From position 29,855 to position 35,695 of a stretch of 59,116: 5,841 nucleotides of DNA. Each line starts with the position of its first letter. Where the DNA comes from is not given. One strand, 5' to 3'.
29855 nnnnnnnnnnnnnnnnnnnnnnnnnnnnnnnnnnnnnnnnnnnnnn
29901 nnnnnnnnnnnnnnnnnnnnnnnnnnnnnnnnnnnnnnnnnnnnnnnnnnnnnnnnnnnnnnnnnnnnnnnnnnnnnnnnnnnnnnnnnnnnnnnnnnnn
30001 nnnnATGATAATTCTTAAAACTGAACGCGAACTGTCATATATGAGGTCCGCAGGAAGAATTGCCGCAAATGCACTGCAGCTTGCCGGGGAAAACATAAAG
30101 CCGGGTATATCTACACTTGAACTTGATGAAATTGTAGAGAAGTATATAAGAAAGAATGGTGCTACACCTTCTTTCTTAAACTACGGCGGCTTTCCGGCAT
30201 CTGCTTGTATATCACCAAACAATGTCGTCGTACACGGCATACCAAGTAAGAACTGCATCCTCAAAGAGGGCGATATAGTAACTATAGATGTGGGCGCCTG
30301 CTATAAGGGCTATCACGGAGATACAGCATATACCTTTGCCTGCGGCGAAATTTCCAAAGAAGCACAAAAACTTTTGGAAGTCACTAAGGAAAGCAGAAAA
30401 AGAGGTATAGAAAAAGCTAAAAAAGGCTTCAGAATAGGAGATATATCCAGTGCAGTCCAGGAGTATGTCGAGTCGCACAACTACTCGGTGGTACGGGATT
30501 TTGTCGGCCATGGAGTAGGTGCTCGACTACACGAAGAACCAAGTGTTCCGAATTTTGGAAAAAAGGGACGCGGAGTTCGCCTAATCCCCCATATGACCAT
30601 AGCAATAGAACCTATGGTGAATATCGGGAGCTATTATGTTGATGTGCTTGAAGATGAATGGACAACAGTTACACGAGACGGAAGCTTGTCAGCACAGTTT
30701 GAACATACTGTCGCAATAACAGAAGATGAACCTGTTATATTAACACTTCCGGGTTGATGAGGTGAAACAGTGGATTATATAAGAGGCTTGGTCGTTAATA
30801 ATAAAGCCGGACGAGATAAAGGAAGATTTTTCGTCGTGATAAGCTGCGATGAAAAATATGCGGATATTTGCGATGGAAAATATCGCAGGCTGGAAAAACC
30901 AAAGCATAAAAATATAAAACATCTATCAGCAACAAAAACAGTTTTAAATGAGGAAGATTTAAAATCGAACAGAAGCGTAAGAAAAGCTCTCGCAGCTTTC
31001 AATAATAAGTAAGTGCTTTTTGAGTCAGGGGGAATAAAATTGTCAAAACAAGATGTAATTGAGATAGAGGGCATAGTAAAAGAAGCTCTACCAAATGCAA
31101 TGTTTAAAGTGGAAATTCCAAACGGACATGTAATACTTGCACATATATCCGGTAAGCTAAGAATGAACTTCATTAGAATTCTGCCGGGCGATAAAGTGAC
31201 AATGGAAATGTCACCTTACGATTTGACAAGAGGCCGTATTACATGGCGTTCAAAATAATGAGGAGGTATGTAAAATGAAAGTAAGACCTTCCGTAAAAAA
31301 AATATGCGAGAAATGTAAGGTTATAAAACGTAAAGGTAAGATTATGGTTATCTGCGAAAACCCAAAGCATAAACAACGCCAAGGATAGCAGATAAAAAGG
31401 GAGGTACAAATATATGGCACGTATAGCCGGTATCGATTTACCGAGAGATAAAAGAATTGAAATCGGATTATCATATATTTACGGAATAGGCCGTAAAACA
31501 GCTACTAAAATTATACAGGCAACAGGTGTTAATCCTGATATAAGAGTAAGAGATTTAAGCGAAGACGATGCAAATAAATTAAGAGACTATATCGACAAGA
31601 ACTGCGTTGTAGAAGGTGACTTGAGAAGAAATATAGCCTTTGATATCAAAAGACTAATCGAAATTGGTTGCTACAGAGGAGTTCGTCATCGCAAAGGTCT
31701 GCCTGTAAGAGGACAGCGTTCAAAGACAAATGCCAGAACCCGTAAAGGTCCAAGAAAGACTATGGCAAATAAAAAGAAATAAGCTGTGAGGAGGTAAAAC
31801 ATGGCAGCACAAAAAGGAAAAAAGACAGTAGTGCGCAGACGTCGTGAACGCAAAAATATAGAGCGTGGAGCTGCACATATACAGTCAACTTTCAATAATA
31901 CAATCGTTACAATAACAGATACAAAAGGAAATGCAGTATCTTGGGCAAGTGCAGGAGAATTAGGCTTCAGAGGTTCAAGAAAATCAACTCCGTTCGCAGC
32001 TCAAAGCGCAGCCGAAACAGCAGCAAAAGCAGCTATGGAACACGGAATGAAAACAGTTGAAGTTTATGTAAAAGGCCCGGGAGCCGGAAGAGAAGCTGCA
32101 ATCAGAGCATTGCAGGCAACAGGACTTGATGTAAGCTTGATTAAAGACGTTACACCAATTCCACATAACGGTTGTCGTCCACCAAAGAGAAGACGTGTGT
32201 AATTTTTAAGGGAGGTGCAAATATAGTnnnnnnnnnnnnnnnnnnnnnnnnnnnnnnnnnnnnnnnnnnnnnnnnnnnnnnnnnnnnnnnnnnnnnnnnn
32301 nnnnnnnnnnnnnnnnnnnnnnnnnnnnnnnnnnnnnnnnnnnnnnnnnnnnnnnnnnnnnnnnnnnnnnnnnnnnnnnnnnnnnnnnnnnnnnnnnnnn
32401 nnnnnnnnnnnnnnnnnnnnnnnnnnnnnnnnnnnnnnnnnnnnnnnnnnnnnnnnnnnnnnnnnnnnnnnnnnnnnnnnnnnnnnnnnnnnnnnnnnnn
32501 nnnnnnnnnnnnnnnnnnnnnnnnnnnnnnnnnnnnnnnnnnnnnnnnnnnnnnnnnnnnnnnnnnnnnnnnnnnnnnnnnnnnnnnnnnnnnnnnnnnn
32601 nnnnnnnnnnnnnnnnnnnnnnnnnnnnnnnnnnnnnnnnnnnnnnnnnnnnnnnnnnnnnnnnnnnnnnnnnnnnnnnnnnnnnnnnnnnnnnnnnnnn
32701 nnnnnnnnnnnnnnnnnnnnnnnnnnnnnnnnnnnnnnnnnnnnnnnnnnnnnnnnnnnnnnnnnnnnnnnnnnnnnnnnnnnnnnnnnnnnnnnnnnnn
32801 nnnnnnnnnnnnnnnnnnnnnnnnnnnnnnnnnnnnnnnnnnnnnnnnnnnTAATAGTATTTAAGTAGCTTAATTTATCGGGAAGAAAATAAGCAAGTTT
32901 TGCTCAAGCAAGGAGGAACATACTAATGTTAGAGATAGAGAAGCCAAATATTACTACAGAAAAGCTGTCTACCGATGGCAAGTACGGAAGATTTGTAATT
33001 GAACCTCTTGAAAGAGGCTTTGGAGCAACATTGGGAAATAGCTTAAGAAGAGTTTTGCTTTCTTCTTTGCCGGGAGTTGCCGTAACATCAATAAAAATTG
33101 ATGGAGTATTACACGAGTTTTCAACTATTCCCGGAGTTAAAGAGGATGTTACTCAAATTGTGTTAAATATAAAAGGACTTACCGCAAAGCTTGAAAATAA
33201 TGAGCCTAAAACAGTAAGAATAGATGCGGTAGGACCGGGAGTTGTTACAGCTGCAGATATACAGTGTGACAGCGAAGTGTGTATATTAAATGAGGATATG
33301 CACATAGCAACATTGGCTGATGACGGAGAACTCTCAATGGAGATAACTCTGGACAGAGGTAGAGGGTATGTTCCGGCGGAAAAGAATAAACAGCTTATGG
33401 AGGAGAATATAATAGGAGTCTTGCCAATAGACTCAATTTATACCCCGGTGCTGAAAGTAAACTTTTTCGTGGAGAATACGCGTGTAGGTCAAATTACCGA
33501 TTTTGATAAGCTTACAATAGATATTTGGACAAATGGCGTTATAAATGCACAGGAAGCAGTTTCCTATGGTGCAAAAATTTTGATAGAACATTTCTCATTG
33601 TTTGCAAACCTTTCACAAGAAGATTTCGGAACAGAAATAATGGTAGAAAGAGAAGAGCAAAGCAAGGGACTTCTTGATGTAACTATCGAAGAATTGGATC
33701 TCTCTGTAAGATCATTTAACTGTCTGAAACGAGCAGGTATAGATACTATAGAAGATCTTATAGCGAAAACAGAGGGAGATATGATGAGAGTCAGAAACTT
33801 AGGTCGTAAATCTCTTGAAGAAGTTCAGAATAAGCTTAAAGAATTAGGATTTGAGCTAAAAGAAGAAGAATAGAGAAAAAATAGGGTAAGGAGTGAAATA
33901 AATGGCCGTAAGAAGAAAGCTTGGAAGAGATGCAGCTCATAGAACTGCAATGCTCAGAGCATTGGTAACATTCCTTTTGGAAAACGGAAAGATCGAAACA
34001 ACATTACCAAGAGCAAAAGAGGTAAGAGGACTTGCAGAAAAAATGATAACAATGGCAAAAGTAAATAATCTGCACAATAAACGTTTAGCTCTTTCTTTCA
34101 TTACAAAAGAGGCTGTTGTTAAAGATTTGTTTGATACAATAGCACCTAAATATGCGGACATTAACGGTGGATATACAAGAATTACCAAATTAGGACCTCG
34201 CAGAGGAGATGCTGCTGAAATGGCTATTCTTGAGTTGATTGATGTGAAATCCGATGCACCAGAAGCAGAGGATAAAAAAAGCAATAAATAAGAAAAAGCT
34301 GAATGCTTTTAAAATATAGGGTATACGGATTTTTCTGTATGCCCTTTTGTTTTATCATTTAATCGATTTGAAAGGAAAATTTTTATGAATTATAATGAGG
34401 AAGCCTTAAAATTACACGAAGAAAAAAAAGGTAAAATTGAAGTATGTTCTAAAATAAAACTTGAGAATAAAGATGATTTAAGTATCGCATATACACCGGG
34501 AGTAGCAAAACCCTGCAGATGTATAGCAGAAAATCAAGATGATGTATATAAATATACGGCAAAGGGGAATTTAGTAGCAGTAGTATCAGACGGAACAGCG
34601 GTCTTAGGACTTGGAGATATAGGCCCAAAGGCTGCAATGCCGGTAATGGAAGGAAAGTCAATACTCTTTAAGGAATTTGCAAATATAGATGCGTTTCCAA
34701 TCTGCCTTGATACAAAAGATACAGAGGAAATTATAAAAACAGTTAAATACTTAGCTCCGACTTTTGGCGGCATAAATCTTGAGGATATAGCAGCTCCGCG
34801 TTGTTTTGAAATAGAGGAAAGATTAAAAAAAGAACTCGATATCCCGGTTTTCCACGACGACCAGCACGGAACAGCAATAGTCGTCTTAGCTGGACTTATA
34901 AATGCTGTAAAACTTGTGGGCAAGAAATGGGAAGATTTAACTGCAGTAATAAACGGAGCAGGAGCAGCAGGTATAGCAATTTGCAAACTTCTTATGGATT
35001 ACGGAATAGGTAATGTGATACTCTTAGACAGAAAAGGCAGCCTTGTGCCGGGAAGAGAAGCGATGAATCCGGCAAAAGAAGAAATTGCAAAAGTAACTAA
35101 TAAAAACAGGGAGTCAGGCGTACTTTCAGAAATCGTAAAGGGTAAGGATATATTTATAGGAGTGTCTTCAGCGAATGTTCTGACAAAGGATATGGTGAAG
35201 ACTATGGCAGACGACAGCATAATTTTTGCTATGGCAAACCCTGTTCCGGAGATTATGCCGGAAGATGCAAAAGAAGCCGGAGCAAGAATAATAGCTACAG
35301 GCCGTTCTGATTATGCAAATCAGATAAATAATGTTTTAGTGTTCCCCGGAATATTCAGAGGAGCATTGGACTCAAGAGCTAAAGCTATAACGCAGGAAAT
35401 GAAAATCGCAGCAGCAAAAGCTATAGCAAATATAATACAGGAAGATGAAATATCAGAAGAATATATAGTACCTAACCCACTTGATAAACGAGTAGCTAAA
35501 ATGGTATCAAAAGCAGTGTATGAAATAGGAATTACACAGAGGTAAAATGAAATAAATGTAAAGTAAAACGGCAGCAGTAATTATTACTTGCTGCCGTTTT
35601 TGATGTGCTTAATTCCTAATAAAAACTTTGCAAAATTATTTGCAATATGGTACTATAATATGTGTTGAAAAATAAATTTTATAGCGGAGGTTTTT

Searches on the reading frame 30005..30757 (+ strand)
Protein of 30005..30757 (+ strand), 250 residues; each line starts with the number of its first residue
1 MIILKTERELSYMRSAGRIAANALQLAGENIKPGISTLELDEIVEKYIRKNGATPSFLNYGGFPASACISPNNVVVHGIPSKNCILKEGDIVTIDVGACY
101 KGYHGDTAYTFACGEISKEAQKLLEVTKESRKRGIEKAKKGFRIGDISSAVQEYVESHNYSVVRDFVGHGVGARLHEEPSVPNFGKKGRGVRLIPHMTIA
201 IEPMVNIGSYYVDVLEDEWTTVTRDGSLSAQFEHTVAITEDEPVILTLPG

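Call 41: search_protein_families(library=pfam, proteins=[window:30005-30757:+], max_evalue=0.00001)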
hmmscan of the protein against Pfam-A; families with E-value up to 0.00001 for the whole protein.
window:30005-30757:+ (250 aa): 1 family
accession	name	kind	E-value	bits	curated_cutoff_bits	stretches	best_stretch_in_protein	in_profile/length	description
PF00557.29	Peptidase_M24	-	5.1e-56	190.2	23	1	12-240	2-208/208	Metallopeptidase family M24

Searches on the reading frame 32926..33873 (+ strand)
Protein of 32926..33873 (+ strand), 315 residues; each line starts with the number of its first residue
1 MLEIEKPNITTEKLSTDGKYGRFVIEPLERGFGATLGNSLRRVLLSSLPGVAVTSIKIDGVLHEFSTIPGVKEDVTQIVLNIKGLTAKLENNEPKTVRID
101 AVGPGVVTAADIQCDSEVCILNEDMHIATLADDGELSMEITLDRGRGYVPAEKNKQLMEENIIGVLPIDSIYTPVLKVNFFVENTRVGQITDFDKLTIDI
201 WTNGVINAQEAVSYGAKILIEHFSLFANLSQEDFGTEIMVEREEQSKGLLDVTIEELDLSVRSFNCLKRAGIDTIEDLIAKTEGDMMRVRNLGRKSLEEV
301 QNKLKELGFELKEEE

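Call 41: search_protein_families(library=pfam, proteins=[window:32926-33873:+], max_evalue=0.00001)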
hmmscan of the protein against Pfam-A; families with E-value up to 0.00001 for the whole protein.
window:32926-33873:+ (315 aa): 3 families
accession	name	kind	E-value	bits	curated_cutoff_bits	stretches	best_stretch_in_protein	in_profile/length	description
PF01000.31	RNA_pol_A_bac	-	1.5e-36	125.6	33.9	1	56-173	1-119/119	RNA polymerase Rpb3/RpoA insert domain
PF03118.21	RNA_pol_A_CTD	-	2.3e-27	95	23.8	1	243-306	4-67/67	Bacterial RNA polymerase, alpha chain C terminal domain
PF01193.29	RNA_pol_L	-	2.3e-26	91.7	24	1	26-223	1-74/74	RNA polymerase Rpb3/Rpb11 dimerisation domain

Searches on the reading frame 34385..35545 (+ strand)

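Call 41: search_protein_families(library=pfam, proteins=[window:34385-35545:+], max_evalue=0.00001)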
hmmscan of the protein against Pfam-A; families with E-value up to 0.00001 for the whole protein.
window:34385-35545:+ (386 aa): 2 families
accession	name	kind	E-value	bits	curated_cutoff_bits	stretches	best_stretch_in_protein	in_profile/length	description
PF00390.24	malic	-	8.1e-34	117.5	23.1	1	16-148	2-182/182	Malic enzyme, N-terminal domain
PF03949.21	Malic_M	-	1.3e-26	93.9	23.5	1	162-377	3-252/258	Malic enzyme, NAD binding domain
